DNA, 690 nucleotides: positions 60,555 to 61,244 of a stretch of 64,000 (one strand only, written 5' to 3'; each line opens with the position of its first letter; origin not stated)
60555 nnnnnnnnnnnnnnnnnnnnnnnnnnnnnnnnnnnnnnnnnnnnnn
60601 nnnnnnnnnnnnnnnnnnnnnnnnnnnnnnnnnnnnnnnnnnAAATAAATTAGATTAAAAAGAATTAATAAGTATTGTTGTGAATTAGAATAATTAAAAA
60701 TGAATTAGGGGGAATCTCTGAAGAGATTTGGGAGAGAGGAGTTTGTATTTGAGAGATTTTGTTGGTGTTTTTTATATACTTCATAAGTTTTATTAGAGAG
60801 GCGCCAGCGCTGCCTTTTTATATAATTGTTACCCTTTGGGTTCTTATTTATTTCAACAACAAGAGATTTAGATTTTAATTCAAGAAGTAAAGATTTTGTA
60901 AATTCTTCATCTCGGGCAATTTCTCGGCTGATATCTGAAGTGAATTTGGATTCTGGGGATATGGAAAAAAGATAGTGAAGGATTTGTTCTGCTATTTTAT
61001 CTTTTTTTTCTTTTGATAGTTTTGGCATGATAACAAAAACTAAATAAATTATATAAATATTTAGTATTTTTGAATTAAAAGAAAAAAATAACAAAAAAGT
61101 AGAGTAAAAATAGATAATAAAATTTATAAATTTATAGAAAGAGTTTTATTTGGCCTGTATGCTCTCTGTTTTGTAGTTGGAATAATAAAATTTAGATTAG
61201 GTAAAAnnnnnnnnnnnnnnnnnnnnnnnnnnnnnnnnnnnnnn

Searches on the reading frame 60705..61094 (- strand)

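Call 7: search_protein_families(library=pfam, max_evalue=0.1, proteins=[window:60705-61094:-])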
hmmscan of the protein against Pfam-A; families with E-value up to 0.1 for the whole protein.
window:60705-61094:- (129 aa): 2 families
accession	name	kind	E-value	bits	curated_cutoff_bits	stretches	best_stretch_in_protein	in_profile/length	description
PF07381.18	EarA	-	0.006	16.8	22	1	33-64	9-40/90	EarA-like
PF15023.12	DUF4523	-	0.03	14.6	27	1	51-116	17-80/166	Protein of unknown function (DUF4523)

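Call 64: search_protein_families(library=ncbifam, max_evalue=1, proteins=[window:60705-61091:-])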
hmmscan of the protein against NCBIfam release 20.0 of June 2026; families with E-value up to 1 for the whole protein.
window:60705-61091:- (128 aa): 0 families
